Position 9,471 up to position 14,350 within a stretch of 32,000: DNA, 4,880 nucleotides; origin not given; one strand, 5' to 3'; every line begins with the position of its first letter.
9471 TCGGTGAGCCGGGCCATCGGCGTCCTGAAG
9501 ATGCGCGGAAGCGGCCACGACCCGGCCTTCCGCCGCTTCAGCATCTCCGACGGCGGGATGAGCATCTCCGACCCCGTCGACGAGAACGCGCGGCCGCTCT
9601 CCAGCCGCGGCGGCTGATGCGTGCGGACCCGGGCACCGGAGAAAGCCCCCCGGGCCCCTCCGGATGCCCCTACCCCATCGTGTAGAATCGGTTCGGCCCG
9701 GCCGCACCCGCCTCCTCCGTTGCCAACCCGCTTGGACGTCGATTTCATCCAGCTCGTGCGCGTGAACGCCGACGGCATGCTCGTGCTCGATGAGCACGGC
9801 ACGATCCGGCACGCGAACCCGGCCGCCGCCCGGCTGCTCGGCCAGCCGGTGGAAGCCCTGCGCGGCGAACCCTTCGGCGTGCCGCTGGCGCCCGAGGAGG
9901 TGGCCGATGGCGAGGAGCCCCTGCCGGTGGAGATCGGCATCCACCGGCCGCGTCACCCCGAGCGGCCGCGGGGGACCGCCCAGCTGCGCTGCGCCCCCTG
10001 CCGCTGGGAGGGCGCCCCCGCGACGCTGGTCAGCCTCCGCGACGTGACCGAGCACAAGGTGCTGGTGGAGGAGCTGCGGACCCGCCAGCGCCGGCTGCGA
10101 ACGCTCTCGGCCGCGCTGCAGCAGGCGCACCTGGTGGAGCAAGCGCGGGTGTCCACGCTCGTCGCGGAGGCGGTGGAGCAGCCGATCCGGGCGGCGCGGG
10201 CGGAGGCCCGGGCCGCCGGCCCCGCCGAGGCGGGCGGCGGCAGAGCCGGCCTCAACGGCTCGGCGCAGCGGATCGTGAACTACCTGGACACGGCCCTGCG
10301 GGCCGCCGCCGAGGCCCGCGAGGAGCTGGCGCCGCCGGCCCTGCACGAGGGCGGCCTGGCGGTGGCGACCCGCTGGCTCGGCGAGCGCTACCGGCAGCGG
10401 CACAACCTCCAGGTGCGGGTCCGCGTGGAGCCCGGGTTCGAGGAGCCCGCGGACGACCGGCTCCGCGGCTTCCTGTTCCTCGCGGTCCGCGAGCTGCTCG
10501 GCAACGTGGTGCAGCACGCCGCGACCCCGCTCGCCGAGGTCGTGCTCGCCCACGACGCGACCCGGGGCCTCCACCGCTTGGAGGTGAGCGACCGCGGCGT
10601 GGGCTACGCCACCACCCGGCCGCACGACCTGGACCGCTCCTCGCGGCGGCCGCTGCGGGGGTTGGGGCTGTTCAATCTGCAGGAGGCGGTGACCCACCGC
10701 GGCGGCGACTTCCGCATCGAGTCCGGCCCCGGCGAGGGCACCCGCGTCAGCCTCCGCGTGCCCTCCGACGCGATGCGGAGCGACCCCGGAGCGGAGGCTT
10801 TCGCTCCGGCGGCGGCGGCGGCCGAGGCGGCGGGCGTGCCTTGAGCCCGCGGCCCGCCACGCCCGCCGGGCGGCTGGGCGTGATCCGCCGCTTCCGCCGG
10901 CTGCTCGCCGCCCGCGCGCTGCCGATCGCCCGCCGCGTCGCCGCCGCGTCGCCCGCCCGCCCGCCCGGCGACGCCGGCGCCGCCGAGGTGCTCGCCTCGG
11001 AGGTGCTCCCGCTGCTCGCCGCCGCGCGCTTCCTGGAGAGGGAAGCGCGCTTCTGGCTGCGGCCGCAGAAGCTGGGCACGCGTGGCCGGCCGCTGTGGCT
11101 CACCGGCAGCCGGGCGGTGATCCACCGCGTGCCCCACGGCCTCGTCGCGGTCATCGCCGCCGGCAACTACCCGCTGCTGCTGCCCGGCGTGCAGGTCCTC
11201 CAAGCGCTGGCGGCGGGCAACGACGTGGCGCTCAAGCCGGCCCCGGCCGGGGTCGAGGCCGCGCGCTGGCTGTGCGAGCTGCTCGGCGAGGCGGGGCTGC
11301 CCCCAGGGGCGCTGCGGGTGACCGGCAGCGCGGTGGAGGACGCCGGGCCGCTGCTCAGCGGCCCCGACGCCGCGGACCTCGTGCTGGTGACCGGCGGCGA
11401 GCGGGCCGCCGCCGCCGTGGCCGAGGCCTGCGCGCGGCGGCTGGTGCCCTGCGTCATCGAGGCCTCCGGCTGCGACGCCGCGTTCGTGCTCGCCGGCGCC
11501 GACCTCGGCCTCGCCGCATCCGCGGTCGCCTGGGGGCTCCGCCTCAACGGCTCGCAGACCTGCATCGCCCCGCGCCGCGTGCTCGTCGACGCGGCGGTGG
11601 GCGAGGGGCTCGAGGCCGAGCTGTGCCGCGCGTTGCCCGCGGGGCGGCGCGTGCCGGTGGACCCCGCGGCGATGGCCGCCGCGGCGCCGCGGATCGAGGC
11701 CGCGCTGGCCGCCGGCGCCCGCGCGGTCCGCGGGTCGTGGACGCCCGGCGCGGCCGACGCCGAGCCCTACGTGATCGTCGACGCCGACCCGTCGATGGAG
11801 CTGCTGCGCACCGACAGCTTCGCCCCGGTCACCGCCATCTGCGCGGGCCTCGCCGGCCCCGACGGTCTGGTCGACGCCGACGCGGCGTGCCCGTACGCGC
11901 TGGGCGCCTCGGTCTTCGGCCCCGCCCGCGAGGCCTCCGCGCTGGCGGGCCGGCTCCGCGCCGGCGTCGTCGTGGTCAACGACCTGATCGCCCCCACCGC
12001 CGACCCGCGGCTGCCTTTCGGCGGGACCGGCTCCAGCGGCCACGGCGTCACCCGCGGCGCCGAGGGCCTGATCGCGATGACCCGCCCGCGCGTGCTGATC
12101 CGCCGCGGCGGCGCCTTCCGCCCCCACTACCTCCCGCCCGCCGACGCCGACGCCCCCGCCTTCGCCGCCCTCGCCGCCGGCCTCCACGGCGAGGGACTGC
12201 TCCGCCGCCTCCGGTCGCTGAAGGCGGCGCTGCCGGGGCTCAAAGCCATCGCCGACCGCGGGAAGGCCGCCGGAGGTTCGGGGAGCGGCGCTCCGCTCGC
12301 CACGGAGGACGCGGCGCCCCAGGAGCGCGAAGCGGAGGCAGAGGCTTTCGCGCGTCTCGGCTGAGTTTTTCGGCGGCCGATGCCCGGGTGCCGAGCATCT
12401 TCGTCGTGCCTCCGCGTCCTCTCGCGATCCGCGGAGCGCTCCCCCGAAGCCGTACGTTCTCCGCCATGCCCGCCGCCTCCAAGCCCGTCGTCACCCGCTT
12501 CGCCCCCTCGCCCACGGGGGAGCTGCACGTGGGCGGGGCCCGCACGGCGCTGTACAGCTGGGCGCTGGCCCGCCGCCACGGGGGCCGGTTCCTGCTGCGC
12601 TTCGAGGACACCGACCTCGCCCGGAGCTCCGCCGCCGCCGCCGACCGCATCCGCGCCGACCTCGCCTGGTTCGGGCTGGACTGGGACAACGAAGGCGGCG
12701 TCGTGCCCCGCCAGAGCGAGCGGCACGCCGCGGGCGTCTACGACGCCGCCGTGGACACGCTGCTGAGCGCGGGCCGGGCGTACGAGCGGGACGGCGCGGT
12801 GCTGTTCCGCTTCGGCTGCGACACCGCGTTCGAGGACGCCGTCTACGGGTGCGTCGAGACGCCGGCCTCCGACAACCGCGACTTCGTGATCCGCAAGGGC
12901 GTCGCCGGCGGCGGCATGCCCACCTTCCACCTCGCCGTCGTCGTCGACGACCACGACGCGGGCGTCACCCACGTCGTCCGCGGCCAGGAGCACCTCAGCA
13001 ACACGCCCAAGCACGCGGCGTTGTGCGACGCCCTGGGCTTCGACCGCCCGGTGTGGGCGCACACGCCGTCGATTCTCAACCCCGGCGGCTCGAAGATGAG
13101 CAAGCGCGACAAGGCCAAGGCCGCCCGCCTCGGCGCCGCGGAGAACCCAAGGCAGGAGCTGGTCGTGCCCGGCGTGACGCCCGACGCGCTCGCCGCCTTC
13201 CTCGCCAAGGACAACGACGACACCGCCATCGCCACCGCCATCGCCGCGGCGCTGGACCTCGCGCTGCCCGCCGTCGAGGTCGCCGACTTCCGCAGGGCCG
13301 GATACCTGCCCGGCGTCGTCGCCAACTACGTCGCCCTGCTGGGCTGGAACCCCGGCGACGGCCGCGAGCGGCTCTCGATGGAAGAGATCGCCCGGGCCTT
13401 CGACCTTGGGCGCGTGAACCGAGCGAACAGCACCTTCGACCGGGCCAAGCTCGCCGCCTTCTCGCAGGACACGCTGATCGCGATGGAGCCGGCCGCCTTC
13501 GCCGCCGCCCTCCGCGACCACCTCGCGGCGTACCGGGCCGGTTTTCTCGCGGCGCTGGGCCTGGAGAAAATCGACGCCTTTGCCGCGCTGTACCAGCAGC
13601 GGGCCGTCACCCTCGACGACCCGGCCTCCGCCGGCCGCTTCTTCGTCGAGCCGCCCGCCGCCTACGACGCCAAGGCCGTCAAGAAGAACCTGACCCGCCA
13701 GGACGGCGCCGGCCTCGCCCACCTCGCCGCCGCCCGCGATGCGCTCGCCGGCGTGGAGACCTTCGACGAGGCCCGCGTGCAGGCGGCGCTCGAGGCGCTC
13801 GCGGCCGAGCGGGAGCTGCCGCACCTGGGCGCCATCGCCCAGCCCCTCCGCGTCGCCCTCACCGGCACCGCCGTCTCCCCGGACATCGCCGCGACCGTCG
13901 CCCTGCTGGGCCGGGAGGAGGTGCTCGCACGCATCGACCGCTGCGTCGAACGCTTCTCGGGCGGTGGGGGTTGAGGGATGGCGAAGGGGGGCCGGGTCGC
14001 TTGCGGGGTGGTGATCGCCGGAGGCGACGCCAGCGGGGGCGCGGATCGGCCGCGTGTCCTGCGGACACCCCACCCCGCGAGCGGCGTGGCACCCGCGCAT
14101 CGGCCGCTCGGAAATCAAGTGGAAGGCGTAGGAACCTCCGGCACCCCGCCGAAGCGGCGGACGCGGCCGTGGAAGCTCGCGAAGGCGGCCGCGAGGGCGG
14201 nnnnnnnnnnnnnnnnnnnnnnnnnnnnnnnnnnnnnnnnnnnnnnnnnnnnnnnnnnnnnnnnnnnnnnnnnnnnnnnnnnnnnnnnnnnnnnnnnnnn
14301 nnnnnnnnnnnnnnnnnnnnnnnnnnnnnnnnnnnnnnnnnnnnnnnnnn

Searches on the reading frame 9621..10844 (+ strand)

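Call 9: search_protein_families(library=pfam, proteins=[window:9621-10844:+])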
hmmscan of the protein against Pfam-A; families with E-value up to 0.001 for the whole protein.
window:9621-10844:+ (407 aa): 7 families
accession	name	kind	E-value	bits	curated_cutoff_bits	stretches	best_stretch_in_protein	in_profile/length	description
PF02518.31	HATPase_c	-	1e-11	45.7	26.4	1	284-382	5-109/111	Histidine kinase-, DNA gyrase B-, and HSP90-like ATPase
PF08448.16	PAS_4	-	1.6e-07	31.9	23.1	1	51-144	6-107/110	PAS fold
PF13188.13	PAS_8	-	5.2e-07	29.8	21.8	1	44-91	5-48/65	PAS domain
PF00989.32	PAS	-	4.6e-06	27.1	22.6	1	50-91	11-52/113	PAS fold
PF13426.13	PAS_9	-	3.6e-05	24.4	27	1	51-144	2-103/103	PAS domain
PF13581.12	HATPase_c_2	-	3.6e-05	24.2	27.4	1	285-360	32-112/127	Histidine kinase-like ATPase domain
PF24820.1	Diguanyl_cycl_sensor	-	0.00015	22.1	28.1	1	49-83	5-39/109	Diguanylate cyclase-like sensor domain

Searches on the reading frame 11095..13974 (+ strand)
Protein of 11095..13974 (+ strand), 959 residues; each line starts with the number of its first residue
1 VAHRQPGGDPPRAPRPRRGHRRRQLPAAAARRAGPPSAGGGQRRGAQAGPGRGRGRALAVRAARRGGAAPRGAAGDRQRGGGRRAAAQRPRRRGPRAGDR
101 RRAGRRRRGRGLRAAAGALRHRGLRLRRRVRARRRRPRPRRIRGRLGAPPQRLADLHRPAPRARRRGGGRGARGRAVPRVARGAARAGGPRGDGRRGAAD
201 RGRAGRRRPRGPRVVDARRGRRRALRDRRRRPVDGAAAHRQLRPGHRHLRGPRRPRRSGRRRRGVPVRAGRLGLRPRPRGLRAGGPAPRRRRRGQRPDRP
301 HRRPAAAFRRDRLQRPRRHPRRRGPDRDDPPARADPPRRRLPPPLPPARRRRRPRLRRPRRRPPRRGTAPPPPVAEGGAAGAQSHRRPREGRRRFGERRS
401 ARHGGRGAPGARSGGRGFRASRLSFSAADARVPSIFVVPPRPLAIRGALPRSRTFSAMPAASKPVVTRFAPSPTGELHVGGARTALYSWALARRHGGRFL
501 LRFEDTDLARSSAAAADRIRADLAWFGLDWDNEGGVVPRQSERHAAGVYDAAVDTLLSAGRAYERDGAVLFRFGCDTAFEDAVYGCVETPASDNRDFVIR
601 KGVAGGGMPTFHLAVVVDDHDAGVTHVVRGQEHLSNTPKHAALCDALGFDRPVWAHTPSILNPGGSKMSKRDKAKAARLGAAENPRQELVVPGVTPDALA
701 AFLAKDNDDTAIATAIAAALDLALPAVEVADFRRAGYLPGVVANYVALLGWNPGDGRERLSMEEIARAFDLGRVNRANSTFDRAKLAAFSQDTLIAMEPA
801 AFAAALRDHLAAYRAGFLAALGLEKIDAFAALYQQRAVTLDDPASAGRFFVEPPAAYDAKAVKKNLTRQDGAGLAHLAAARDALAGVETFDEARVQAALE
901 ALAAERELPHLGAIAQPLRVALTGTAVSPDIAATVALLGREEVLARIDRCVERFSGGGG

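Call 9: search_protein_families(library=pfam, proteins=[window:11095-13974:+])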
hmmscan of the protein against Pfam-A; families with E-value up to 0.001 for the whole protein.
window:11095-13974:+ (959 aa): 2 families
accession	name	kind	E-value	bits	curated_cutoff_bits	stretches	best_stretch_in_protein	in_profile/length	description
PF00749.27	tRNA-synt_1c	-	2.8e-63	214.2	23.4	3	465-564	2-96/314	tRNA synthetases class I (E and Q), catalytic domain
PF19269.4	Anticodon_2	-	1.6e-29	103.6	23.6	1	813-950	9-140/141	Anticodon binding domain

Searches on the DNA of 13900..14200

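Call 51: search_rna_families(source=window, start=13900, end=14200, threshold=evalue, max_evalue=1)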
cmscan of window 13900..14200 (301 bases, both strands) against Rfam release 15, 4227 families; matches with E-value up to 1: 0.
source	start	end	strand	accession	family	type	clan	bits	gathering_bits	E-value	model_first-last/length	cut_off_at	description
